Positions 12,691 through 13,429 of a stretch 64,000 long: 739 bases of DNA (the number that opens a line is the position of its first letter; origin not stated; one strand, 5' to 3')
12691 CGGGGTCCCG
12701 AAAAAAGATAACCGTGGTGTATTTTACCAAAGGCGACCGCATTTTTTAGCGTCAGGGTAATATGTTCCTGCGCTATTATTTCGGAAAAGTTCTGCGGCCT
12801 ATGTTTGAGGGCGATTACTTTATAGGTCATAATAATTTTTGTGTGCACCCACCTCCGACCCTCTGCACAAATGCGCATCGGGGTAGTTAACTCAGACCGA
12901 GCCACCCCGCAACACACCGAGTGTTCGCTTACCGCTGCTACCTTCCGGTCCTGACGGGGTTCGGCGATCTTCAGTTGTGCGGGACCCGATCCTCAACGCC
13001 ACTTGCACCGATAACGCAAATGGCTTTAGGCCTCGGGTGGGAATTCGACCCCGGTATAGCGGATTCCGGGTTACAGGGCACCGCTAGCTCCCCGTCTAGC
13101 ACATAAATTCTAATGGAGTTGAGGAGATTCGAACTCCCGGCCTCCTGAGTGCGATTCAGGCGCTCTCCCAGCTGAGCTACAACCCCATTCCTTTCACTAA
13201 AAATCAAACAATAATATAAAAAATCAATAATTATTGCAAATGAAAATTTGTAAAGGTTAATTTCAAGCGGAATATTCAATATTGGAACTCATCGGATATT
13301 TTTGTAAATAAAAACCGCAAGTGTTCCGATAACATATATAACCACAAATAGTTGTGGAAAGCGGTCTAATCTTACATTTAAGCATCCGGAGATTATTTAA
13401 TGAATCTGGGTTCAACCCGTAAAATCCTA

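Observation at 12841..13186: Long Alu-domain (Bacillus-type) SRP RNA in a T9SS-encoding genome, in scr-dnaX-ybaB-recR synteny preceded by tRNA-Ala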

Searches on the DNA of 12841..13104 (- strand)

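Call 23: build_rna_model(alignment_id=A1, structure=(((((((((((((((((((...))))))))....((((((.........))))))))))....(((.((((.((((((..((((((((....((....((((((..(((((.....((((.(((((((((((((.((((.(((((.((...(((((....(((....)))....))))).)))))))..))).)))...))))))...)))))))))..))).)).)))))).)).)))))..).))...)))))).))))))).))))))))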
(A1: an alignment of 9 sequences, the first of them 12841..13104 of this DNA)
Model R1 built from alignment A1 (9 sequences, 272 columns); structure: as given.
model positions 266; base pairs 95; branch points 2; effective number of sequences 1.67; information 0.59 bits per position. Calibrated on 0.2 Mb of random sequence (short: E-values are rough).
structure used (alignment columns):
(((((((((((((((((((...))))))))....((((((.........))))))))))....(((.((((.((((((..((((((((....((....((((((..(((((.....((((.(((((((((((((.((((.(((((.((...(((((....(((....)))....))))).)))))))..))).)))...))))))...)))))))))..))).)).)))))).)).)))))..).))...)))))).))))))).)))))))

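Call 24: search_with_rna_model(model_id=R1, sources=[window, L001, L002, L003, L004, L005, L006, L007, L008, L009, L010, L011, L012, L013, L014, L015, L016, L017, L018, L019, L020, L021, L022, L023, L024, L025, L026, L027, L028, L029, L030, L031, L032, L033, L034, L035, L036, L037, L038, L039, L040, L041, L042, L043, L044, L045, L046, L047, L048, L049, L050, L051, L052, L053, L054, L055, L056, L057, L058, L059, L060, L061, L062, L063, L064, L065, L066, L067, L068, L069, L070, L071, L072, L073, L074, L075, L076, L077, L078, L079, L080], max_evalue=0.01)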
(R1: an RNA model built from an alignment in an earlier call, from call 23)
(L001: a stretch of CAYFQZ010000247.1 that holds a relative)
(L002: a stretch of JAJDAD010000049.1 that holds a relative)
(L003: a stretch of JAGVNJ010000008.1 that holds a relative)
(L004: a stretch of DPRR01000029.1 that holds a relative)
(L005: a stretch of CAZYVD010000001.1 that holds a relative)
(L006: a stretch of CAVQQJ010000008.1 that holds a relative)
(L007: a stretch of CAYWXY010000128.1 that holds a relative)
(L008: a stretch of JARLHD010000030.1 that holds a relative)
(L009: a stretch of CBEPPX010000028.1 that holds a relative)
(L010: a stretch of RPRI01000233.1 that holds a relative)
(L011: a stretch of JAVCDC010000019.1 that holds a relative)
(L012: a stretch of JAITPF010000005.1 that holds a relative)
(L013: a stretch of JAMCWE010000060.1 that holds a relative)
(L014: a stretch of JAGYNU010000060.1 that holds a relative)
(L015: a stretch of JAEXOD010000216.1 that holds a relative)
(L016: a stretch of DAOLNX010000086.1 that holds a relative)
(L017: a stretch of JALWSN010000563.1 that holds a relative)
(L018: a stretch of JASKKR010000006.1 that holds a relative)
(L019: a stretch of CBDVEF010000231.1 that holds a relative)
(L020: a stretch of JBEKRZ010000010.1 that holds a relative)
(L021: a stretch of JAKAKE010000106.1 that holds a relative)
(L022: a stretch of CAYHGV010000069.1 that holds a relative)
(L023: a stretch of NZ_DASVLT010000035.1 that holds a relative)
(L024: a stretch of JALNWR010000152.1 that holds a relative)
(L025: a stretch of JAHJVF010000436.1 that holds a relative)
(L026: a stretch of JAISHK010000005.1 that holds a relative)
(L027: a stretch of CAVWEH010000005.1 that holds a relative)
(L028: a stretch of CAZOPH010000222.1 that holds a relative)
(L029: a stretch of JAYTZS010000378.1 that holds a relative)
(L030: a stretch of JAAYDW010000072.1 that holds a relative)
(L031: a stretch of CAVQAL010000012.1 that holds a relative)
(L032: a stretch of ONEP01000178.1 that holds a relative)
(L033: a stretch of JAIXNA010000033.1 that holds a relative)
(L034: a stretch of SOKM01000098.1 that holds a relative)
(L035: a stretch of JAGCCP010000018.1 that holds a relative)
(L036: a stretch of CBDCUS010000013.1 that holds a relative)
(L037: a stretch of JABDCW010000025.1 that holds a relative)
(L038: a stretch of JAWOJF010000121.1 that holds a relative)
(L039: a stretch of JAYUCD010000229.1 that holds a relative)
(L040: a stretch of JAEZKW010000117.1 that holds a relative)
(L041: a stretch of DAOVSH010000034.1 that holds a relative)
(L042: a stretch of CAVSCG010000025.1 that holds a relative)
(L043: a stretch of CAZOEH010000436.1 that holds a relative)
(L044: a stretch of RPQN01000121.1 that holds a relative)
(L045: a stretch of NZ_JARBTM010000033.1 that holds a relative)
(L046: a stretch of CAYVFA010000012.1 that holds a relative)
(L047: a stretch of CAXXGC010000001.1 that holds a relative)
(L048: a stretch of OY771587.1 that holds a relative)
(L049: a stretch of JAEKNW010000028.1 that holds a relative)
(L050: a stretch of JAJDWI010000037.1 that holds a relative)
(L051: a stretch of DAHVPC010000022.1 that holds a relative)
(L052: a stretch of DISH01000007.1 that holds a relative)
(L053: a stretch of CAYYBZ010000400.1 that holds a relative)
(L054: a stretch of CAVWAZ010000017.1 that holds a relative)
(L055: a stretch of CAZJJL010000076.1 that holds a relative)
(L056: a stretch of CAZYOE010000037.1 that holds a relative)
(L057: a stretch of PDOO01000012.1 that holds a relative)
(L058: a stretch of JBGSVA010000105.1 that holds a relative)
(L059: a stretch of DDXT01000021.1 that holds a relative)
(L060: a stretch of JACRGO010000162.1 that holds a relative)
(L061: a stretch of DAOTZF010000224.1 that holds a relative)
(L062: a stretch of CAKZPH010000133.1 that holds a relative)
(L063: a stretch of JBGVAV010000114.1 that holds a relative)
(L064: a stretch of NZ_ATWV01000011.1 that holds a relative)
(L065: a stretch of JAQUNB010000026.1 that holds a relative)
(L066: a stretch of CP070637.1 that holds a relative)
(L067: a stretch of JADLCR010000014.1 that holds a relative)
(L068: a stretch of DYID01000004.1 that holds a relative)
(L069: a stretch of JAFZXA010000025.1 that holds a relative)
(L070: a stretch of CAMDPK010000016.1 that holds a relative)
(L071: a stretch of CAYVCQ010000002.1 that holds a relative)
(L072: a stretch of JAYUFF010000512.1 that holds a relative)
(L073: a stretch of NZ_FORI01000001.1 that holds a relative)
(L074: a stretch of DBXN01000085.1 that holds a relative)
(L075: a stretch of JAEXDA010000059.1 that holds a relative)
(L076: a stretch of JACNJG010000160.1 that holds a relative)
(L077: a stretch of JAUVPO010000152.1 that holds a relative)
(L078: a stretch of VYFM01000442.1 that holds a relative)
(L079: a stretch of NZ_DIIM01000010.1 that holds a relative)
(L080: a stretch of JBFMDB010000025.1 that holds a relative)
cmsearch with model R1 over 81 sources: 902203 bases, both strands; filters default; matches with E-value up to 0.01: 31.
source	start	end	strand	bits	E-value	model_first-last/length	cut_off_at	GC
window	12841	13104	-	249.1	7.9e-65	1-266/266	no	0.6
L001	2249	2516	+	238.7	4.9e-62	1-266/266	no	0.57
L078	5683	5949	+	230.9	6.1e-60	1-266/266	no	0.52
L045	2574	2838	+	230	1.1e-59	1-266/266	no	0.56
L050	5683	5949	+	228.8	2.3e-59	1-266/266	no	0.52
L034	1919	2185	+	223.8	5e-58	1-266/266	no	0.53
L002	5541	5806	+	217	3.5e-56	1-266/266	no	0.55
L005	1243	1512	+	217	3.5e-56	1-266/266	no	0.56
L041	4952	5217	+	205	5.7e-53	1-266/266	no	0.48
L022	5646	5910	+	188.7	1.4e-48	1-266/266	no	0.6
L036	5710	5974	+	185.1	1.3e-47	1-266/266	no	0.47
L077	1754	1851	+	72.8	2.2e-17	115-213/266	no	0.64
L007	3920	4018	+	69.8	1.4e-16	115-213/266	no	0.59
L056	5808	6007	+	66.1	1.4e-15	1-266/266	no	0.52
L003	5701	5799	+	64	5.2e-15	115-213/266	no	0.61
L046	5717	5813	+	60.8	3.9e-14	115-213/266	no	0.61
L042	5849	5945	+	60.8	3.9e-14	115-213/266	no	0.61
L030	5857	5953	+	60.4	4.8e-14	115-213/266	no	0.62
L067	5878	5975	+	58.2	1.9e-13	116-212/266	no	0.63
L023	5880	5977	+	57.5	2.8e-13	115-213/266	no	0.56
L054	5886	5982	+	56.7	4.7e-13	115-214/266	no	0.61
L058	5886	5982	+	56.7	4.7e-13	115-214/266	no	0.61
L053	53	151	+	55.2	1.2e-12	115-213/266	no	0.58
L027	5672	5769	+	55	1.4e-12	115-213/266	no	0.63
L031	5703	5799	+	54.8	1.5e-12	115-213/266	no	0.61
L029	4872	4975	+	54.5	1.8e-12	111-215/266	no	0.59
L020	4406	4502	+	54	2.5e-12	115-213/266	no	0.62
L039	1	163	+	44.1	1.1e-09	98-266/266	5'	0.52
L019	1730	1766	+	34.4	4.9e-07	143-179/266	no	0.57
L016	4890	4920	+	32.9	1.2e-06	147-177/266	no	0.68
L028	1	107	+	22.3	0.00087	161-266/266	5'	0.46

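Call 25: search_with_rna_model(model_id=R1, sources=[L081, L082, L083, L084, L085, L086, L087, L088, L089, L090, L091, L092, L093, L094, L095, L096, L097, L098, L099, L100, L101, L102, L103, L104, L105, L106, L107, L108, L109, L110, L111, L112, L113, L114, L115, L116, L117, L118, L119, L120, L121, L122, L123, L124, L125, L126, L127, L128, L129, L130, L131, L132, L133, L134, L135, L136, L137, L138, L139, L140, L141, L142, L143, L144, L145, L146, L147, L148, L149, L150, L151, L152, L153, L154, L155, L156, L157, L158, L159, L160], max_evalue=0.01)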
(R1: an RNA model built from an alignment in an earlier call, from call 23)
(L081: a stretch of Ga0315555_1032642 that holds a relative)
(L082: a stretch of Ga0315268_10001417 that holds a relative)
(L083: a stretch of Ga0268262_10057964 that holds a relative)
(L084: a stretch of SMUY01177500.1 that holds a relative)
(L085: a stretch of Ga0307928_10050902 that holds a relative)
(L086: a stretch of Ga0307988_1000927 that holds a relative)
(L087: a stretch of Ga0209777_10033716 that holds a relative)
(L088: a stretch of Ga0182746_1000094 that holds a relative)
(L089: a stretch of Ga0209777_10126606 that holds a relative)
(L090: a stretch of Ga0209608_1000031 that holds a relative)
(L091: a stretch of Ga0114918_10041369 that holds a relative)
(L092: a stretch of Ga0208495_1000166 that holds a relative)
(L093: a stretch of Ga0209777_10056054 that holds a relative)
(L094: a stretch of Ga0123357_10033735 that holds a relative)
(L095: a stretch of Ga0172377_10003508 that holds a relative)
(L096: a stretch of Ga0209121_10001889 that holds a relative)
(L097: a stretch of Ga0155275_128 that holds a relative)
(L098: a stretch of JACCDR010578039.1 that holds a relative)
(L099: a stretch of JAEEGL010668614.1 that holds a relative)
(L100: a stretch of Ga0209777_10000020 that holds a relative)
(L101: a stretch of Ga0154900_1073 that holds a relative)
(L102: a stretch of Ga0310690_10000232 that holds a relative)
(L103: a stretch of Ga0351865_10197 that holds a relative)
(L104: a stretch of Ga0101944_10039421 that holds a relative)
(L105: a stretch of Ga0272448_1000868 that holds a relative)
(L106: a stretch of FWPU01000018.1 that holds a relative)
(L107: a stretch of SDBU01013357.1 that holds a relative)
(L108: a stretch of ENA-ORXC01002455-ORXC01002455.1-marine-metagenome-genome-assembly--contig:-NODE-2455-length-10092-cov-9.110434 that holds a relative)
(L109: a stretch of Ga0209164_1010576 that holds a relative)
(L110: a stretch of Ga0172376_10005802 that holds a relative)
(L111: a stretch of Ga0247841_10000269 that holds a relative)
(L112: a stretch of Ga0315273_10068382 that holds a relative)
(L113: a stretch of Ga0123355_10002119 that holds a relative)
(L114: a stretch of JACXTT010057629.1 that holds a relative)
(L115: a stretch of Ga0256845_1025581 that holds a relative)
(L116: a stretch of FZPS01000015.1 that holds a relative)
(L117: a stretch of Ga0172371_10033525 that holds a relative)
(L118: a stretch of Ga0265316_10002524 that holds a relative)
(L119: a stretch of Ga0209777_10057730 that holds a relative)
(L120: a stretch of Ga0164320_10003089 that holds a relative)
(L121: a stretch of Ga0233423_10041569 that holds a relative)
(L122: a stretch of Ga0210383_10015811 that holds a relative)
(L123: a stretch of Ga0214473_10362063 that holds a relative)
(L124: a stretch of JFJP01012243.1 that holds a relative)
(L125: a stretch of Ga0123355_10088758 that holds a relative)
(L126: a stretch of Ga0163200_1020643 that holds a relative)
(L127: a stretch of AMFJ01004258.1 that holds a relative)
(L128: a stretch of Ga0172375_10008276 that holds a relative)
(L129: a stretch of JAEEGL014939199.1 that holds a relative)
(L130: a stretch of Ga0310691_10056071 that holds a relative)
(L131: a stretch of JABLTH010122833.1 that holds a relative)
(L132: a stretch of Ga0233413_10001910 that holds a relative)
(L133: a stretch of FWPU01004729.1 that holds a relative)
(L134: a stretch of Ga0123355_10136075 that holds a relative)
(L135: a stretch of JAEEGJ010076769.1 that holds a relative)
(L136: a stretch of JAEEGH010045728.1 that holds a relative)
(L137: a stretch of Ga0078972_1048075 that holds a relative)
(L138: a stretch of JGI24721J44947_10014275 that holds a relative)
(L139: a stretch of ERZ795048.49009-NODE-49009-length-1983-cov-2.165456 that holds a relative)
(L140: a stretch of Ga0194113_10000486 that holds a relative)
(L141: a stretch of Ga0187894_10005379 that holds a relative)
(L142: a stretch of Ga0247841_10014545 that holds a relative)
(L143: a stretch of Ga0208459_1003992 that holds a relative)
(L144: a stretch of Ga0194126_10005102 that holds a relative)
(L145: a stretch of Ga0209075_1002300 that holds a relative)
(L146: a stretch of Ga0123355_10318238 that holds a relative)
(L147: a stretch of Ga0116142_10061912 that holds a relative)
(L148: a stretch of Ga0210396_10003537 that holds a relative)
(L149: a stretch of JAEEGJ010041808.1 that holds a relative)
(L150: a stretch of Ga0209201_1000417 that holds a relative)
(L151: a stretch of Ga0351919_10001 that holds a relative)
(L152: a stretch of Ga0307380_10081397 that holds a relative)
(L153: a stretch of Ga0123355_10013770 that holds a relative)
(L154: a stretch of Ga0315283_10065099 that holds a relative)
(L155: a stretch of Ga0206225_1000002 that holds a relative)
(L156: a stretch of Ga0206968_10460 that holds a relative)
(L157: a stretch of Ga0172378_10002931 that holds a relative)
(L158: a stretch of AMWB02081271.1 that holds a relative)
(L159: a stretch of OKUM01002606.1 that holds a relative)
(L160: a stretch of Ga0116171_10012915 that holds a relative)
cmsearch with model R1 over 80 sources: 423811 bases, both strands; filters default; matches with E-value up to 0.01: 28.
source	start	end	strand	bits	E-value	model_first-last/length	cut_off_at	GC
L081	218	484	+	228.7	1.1e-59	1-266/266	no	0.56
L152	335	599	+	194.9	1.5e-50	1-266/266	no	0.52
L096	2535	2800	+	194.3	2e-50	1-266/266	no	0.47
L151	5767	6033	-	167.9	2.6e-43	1-266/266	no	0.6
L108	1974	2243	+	161.4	1.5e-41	1-266/266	no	0.48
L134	236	505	+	146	2.1e-37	1-266/266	no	0.53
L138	1180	1461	+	135.5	1.4e-34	1-266/266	no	0.67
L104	1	232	+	124.3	1.5e-31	31-266/266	5'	0.69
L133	2840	2943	+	80.1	1.1e-19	111-215/266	no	0.62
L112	815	918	+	79.6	1.6e-19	111-215/266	no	0.59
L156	695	790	+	67.7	2.5e-16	116-212/266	no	0.56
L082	2763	2861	+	64.7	1.6e-15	115-213/266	no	0.62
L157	2844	2940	+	64.7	1.6e-15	115-213/266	no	0.53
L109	993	1089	+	60.6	1.9e-14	115-213/266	no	0.65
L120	1707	1798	+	60.3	2.5e-14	118-210/266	no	0.59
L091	138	234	+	60.2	2.6e-14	115-213/266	no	0.61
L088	2860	2957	+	59.7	3.5e-14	115-213/266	no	0.59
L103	2853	2947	+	59.6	3.6e-14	116-212/266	no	0.62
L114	2305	2398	+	58.4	8.1e-14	116-212/266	no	0.55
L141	2886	2982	+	57.1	1.8e-13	115-214/266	no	0.61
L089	42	138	+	56.5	2.6e-13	115-213/266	no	0.64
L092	2657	2753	+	56.3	2.9e-13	115-213/266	no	0.64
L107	768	869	+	55.1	6.1e-13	111-215/266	no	0.6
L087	32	128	+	54.6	8.1e-13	115-213/266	no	0.63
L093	909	1005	+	53.2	2e-12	115-213/266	no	0.62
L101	1469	1566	+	50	1.4e-11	115-213/266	no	0.59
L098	1327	1422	+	47.7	6e-11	116-212/266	no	0.54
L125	1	114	+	32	1e-06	155-266/266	5'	0.56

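Call 42: search_with_rna_model(model_id=R1, sources=[window, L161, L163, L164, L165, L166, L167, L168, L169, L171, L001, L081, L002, L005, L022, L034, L041, L050, L078, L036, L045, L152, L096, L151, L108, L134, L138], max_evalue=1e-20, make_alignment=true)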
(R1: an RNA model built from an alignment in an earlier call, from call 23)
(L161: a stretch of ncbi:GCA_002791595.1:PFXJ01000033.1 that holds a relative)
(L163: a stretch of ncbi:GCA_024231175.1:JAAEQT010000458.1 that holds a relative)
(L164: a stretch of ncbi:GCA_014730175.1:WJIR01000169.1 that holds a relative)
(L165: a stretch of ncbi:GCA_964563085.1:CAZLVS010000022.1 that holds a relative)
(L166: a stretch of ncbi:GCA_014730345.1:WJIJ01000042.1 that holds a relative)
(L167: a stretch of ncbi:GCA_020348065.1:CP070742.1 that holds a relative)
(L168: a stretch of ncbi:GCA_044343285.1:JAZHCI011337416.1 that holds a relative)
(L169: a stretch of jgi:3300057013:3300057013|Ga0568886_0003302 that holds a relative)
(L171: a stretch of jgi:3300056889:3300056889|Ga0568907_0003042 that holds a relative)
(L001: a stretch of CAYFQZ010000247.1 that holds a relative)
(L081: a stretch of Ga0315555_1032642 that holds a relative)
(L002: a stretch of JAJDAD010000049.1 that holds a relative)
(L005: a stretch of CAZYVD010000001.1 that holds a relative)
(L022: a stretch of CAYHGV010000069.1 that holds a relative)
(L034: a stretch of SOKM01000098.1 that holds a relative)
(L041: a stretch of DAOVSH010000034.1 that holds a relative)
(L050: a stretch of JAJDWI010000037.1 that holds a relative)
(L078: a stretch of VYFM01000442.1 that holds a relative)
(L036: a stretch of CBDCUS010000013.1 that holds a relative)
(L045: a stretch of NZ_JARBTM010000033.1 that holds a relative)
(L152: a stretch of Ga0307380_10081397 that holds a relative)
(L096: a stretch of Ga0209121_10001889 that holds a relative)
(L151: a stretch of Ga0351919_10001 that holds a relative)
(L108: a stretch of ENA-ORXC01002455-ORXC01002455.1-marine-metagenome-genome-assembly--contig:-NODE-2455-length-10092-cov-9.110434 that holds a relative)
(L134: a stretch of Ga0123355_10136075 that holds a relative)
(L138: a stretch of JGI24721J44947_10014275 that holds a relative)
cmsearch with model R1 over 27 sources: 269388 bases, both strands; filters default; matches with E-value up to 1e-20: 27.
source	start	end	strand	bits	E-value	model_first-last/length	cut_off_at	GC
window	12841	13104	-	249.1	2.4e-65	1-266/266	no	0.6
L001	2249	2516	+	238.7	1.5e-62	1-266/266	no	0.57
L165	2386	2649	+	234.9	1.5e-61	1-266/266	no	0.61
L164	2245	2508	+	233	5.2e-61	1-266/266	no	0.61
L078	5683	5949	+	230.9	1.8e-60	1-266/266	no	0.52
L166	2224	2487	+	230.5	2.4e-60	1-266/266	no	0.59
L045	2574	2838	+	230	3.2e-60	1-266/266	no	0.56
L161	2223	2486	+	229.6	4.3e-60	1-266/266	no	0.62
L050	5683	5949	+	228.8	6.9e-60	1-266/266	no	0.52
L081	218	484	+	228.7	7.1e-60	1-266/266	no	0.56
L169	2226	2489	+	227.6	1.5e-59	1-266/266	no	0.62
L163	2245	2508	+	226.2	3.5e-59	1-266/266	no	0.56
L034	1919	2185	+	223.8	1.5e-58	1-266/266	no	0.53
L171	2200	2466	+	223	2.5e-58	1-266/266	no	0.61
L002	5541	5806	+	217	1e-56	1-266/266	no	0.55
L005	1243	1512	+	217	1e-56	1-266/266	no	0.56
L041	4952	5217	+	205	1.7e-53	1-266/266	no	0.48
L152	335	599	+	194.9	9.2e-51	1-266/266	no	0.52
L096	2535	2800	+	194.3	1.3e-50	1-266/266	no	0.47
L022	5646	5910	+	188.7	4.1e-49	1-266/266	no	0.6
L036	5710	5974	+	185.1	3.9e-48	1-266/266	no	0.47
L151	5767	6033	-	167.9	1.6e-43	1-266/266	no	0.6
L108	1974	2243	+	161.4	9.5e-42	1-266/266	no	0.48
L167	2203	2483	+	155.8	3.1e-40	1-266/266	no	0.68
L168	2197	2483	+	155.6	3.4e-40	1-266/266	no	0.68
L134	236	505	+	146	1.3e-37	1-266/266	no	0.53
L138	1180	1461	+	135.5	9.1e-35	1-266/266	no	0.67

Alignment A2: 27 matches aligned to the model, 359 columns, each read 5' to 3' on its own strand. Consensus structure (alignment columns), stored with it:
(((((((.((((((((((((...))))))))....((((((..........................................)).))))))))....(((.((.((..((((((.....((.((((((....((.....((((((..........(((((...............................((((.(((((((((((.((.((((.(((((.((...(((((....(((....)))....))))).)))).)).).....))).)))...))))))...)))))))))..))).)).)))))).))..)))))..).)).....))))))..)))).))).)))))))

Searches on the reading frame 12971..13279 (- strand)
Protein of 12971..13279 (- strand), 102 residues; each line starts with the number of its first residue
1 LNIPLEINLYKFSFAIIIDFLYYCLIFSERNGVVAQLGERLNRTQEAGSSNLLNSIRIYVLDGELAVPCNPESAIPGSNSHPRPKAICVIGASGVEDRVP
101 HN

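Call 56: search_protein_families(library=pfam, proteins=[window:12971-13279:-], max_evalue=0.001)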
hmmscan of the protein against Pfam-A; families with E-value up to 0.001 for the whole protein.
window:12971-13279:- (102 aa): 0 families
